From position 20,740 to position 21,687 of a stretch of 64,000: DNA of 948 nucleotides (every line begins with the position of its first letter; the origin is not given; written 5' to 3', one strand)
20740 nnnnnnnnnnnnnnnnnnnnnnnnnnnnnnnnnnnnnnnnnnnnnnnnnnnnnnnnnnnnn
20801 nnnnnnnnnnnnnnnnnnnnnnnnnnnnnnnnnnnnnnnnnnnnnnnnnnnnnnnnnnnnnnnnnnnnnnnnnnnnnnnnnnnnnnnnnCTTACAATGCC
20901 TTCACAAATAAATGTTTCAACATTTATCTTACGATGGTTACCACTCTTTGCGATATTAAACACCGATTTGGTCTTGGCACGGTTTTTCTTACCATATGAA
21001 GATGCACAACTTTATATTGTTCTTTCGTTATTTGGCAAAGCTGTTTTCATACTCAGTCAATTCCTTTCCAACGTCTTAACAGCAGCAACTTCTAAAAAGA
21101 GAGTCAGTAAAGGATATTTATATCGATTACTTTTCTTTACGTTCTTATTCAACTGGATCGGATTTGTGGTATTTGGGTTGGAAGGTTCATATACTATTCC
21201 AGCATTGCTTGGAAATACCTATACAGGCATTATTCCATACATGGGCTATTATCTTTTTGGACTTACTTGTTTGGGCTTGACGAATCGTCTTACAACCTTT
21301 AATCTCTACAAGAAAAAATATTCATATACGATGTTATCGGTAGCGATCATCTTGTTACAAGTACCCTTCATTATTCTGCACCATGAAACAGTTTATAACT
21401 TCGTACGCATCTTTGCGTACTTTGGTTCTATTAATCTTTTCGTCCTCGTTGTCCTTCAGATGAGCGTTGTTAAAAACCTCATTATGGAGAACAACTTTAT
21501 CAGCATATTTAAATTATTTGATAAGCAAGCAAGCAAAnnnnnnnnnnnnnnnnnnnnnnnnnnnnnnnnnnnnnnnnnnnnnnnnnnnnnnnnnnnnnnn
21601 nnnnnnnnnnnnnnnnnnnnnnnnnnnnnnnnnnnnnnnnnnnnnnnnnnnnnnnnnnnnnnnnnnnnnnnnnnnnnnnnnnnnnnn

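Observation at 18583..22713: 1376-aa single-polypeptide fusion of three glycosyltransferase domains (DPM1-like GT2, processive QxxRW GT2 and GT4) with an intervening ~8-helix membrane module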

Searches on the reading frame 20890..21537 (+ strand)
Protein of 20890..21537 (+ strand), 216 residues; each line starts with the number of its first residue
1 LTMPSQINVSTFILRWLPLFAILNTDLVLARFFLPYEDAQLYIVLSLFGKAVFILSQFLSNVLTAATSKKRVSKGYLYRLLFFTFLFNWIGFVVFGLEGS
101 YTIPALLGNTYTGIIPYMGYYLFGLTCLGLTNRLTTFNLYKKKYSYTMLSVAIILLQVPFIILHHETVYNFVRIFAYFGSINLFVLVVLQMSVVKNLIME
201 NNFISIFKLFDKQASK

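Call 46: predict_structure(alignment_id=A4)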
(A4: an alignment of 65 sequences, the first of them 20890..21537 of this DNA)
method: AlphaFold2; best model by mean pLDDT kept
length: 216 residues; sequences in the alignment: 65
mean_pLDDT: 93.9   pTM: 0.88
mean pLDDT of the five models: 93.9, 93.6, 93.3, 93.2, 92.8
residues with pLDDT >= 90: 192; 70-90: 13; 50-70: 9; < 50: 2
segments of 3 or more residues with pLDDT < 50: none
pLDDT, mean of each block of 10 residues (from residue 1): 64 92 96 97 98 98 95 92 98 98 96 97 98 96 95 97 97 98 98 96 91 68
secondary structure, 60 per line:
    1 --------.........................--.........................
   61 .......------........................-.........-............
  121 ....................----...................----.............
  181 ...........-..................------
elements in order: H9-33 H36-67 H74-97 H99-107 H109-140 H145-163 H168-191 H193-210
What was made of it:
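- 20905..21537 (+): Half-MOP module (aa 775-985): 6 TM helices plus a C-terminal amphipathic helix, equal to the C-lobe (TM7-12) of a Wzx/MurJ-type flippase; D795 and K819 invariant. AF2 pLDDT 93.9 (call 46).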

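Call 48: fold_search(model_id=the predicted structure, library=pdb)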
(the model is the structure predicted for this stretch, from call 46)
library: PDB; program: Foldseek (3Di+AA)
matches with E <= 10: 244; with E <= 0.001: 0
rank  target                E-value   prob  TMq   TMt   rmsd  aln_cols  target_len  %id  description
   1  6nc6_A                3.4e-02  1.00  0.64  0.32  15.3       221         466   14  Lipid II flippase MurJ, inward closed conformation (released 2019-04-17)
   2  5t77                  6.1e-02  1.00  0.65  0.33  15.4       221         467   14  Crystal structure of the MOP flippase MurJ (released 2016-12-28)
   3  6nc6_B                6.7e-02  1.00  0.65  0.33  16.1       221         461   14  Lipid II flippase MurJ, inward closed conformation (released 2019-04-17)
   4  9nu8_A                8.4e-02  1.00  0.61  0.29   4.5       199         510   12  Structure of MurJ in complex with single gene lysis protein from phage Changjiang3 (released 2026-02-11)
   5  6gwh                  2.1e-01  0.89  0.41  0.25   9.0       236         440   14  Outward-facing conformation of a multidrug resistance MATE family transporter of the MOP superfamily. (released 2019-06-05)
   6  3vvn                  2.7e-01  0.80  0.38  0.23   8.8       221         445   13  Crystal structure of MATE in the straight conformation (released 2013-04-03)
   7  9rsj_A                3.3e-01  0.99  0.52  0.28   6.8       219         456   12  Cryo-EM structure of MATE transporter NorM-VC in complex with doxorubicin (released 2025-11-26)
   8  5yck                  4.1e-01  0.93  0.47  0.27   6.8       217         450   12  Crystal structure of a MATE family protein derived from Camelina sativa at 2.3 angstrom (released 2017-09-27)
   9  6hfb_C                4.9e-01  0.66  0.37  0.22   9.0       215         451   13  Outward-facing conformation of a multidrug resistance MATE family transporter of the MOP superfamily. (released 2019-06-12)
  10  5a63_C                5.1e-01  0.33  0.27  0.25  15.8       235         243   12  Cryo-EM structure of the human gamma-secretase complex at 3.4 angstrom resolution. (released 2015-08-05)
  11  9nu4_A                5.4e-01  0.66  0.37  0.17   9.2       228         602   11  Structure of MurJ in complex with single gene lysis protein from phage M (released 2026-02-11)
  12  9g95_A                6.1e-01  0.99  0.61  0.35   5.5       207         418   14  Lipid III flippase WzxE with NB10 nanobody in outward-facing conformation at 2.7552 A (released 2025-01-22)
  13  9l7l                  6.1e-01  0.85  0.44  0.25   7.1       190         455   14  Structure of the MATE family multidrug resistance transporter HvAACT1 from Hordeum vulgare in the outward-facing state (released 2025-08-06)
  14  8jmt                  6.1e-01  0.13  0.19  0.18  19.9       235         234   15  Structure of the adhesion GPCR ADGRL3 in the apo state (released 2023-09-06)
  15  5y50                  7.0e-01  0.99  0.61  0.32   4.4       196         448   12  Crystal structure of eukaryotic MATE transporter AtDTX14 (released 2017-12-06)
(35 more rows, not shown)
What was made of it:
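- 20905..21537 (+): The Foldseek top hits are MurJ, WzxE and MATE, with TM-score (query) 0.61-0.65 and (target) ~0.3 (call 48).
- On MOP flippases (Wzx/MurJ; Polysacc_synt families): aa 775-985: The E-values are weak, 0.03-1 (call 48).
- Closest known: MOP-superfamily lipid-linked glycan flippases. Same: The best structural matches are MurJ, WzxE and MATE (call 48).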

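Call 60: search_protein_representatives(protein=window:20890-21537:+)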
Query: 216 residues. Proteins with E-value up to 0.001 (for the whole library): 220; up to 1e-10: 37; up to 1e-30: 1. The best 150 are listed.
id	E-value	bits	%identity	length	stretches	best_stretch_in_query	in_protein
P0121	9.2e-31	123.7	40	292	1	10-195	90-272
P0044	3.2e-28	115.4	39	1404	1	7-192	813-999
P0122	3.1e-21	92.6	29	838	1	20-213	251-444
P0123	9.0e-19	84.5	33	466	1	14-206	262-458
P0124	8.6e-18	81.3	32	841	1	13-211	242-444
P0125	4.0e-17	79.1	32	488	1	19-210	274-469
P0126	1.1e-16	77.7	31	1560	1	13-191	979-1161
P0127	1.2e-15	74.3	27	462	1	13-199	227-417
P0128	1.9e-15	73.7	32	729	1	18-188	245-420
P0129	2.0e-15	73.6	27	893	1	4-211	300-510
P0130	2.4e-15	73.4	30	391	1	17-207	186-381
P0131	4.6e-15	72.4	27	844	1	13-210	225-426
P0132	6.4e-15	72.0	29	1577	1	15-212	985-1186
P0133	8.3e-15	71.6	32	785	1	10-176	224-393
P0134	1.5e-14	70.8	27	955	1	4-211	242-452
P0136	1.1e-13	67.9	29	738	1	14-195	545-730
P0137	1.7e-13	67.3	31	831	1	22-212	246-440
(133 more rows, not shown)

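Call 61: search_protein_families(library=pfam, proteins=[P0122, P0124, P0131, P0129, P0134, P0128, P0136, P0123, P0127, P0121], max_evalue=0.001)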
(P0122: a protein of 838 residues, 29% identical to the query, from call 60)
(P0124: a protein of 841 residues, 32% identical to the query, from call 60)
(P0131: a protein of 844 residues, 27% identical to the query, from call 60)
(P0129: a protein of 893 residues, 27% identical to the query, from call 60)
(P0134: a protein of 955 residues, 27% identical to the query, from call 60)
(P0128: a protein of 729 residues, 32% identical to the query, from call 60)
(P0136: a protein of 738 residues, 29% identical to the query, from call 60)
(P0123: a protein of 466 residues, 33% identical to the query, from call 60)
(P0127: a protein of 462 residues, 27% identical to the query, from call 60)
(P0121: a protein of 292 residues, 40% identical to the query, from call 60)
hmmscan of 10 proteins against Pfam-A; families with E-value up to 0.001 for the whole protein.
P0122 (838 aa): 5 families
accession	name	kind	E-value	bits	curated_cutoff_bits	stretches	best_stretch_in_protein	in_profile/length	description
PF00534.26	Glycos_transf_1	-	8.4e-39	133.3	26.4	1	643-797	16-171/172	Glycosyl transferases group 1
PF13692.12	Glyco_trans_1_4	-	1.5e-28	100.3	27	1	643-784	2-142/142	Glycosyl transferases group 1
PF13439.12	Glyco_transf_4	-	7.5e-19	68.8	28.5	1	471-629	2-166/170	Glycosyltransferase Family 4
PF20706.3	GT4-conflict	-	2.1e-10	40.6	26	1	620-756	175-319/385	Family 4 Glycosyltransferase in conflict systems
PF13579.12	Glyco_trans_4_4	-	6.3e-08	33.5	29.7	1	471-628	1-158/158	Glycosyl transferase 4-like domain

P0124 (841 aa): 5 families
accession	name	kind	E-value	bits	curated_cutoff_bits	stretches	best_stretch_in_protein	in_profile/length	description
PF00534.26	Glycos_transf_1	-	1.2e-40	139.3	26.4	1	630-794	4-169/172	Glycosyl transferases group 1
PF13692.12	Glyco_trans_1_4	-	3.1e-30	105.7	27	1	642-783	2-142/142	Glycosyl transferases group 1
PF13439.12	Glyco_transf_4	-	5.5e-18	66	28.5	1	471-629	2-167/170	Glycosyltransferase Family 4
PF20706.3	GT4-conflict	-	5.3e-09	36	26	1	602-758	152-322/385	Family 4 Glycosyltransferase in conflict systems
PF13579.12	Glyco_trans_4_4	-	2.9e-07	31.4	29.7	1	471-627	1-158/158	Glycosyl transferase 4-like domain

P0131 (844 aa): 5 families
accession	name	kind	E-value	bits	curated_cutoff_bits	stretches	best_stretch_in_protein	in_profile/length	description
PF00534.26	Glycos_transf_1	-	5.2e-42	143.7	26.4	1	625-782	12-170/172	Glycosyl transferases group 1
PF13692.12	Glyco_trans_1_4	-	7.5e-33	114.2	27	1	629-770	2-142/142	Glycosyl transferases group 1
PF13439.12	Glyco_transf_4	-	3.6e-16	60.1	28.5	1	456-617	2-169/170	Glycosyltransferase Family 4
PF20706.3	GT4-conflict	-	5.3e-15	55.7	26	1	606-809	173-380/385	Family 4 Glycosyltransferase in conflict systems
PF13579.12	Glyco_trans_4_4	-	3.5e-10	40.9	29.7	1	456-613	1-158/158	Glycosyl transferase 4-like domain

P0129 (893 aa): 7 families
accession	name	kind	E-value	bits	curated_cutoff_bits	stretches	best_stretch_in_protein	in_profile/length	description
PF00534.26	Glycos_transf_1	-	3.2e-45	154.2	26.4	1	705-869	4-169/172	Glycosyl transferases group 1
PF13692.12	Glyco_trans_1_4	-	1.1e-33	116.9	27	1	717-858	2-142/142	Glycosyl transferases group 1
PF20706.3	GT4-conflict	-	9.8e-17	61.4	26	1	690-885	168-385/385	Family 4 Glycosyltransferase in conflict systems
PF13439.12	Glyco_transf_4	-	4.6e-16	59.7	28.5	1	540-707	2-170/170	Glycosyltransferase Family 4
PF13579.12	Glyco_trans_4_4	-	3.3e-08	34.5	29.7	1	540-702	1-158/158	Glycosyl transferase 4-like domain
PF01943.22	Polysacc_synt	-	6.4e-06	26.2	28.2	1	93-344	2-251/274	Polysaccharide biosynthesis protein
PF13524.12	Glyco_trans_1_2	-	0.00081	19.8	25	0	746-886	13-143/144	Glycosyl transferase-like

P0134 (955 aa): 2 families
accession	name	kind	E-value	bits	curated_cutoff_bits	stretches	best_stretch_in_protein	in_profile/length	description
PF04229.20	GrpB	-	7.3e-08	33.2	25.5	1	802-948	3-156/159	GrpB protein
PF01636.29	APH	-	2e-06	28.2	23.2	1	542-693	50-209/239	Phosphotransferase enzyme family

P0128 (729 aa): 1 family
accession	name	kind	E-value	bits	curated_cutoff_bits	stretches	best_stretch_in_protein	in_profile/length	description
PF01636.29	APH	-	9.6e-05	22.7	23.2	1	501-667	47-214/239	Phosphotransferase enzyme family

P0136 (738 aa): 2 families
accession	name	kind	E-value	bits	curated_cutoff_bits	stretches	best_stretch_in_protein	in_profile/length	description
PF00535.33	Glycos_transf_2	-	1.2e-18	68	23.3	1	8-177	1-166/168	Glycosyl transferase family 2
PF13641.12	Glyco_tranf_2_3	-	1.1e-08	35.8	27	1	7-179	3-175/230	Glycosyltransferase like family 2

P0123 (466 aa): 0 families

P0127 (462 aa): 0 families

P0121 (292 aa): 0 families

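Call 63: find_encoding_contigs(protein=P0122, flank=8000, max_places=2)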
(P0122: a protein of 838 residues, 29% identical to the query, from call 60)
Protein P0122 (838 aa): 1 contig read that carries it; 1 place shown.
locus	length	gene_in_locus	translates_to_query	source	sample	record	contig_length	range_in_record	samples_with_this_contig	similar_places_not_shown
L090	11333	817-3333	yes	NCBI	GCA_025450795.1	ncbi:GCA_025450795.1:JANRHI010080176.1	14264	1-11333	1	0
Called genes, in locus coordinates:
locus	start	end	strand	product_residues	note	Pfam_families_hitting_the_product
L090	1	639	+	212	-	?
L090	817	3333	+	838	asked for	PF13439:Glyco_transf_4, PF13579:Glyco_trans_4_4, PF20706:GT4-conflict, PF00534:Glycos_transf_1, PF13692:Glyco_trans_1_4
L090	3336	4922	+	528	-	-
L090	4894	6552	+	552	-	-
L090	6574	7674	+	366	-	PF13439:Glyco_transf_4, PF20706:GT4-conflict, PF00534:Glycos_transf_1, PF13692:Glyco_trans_1_4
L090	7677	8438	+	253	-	PF02585:PIG-L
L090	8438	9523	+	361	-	PF13480:Acetyltransf_6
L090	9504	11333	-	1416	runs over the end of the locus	PF07995:GSDH, PF00801:PKD, PF18911:PKD_4, PF07691:PA14, PF17996:CE2_N (faint), PF07691:PA14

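Call 67: find_encoding_contigs(protein=P0124, flank=8000, max_places=2)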
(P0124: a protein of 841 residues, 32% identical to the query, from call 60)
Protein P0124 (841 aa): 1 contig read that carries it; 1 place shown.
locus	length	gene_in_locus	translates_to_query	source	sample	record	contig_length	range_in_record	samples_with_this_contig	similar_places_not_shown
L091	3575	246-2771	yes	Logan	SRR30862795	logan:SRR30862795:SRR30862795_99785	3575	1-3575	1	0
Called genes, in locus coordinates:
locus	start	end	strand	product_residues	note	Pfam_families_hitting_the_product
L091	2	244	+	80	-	?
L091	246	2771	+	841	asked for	PF13439:Glyco_transf_4, PF13579:Glyco_trans_4_4 (weak), PF20706:GT4-conflict, PF00534:Glycos_transf_1, PF13692:Glyco_trans_1_4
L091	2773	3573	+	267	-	?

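Call 68: find_encoding_contigs(protein=P0137, flank=8000, max_places=2)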
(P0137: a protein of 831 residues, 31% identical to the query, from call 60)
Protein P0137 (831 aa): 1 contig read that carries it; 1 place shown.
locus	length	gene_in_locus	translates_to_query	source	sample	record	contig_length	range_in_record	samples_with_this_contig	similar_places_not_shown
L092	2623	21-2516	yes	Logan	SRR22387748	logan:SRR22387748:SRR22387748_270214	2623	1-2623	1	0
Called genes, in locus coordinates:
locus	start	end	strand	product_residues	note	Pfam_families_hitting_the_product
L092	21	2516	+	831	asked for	PF13439:Glyco_transf_4, PF13579:Glyco_trans_4_4, PF20706:GT4-conflict, PF00534:Glycos_transf_1, PF13692:Glyco_trans_1_4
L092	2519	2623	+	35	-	?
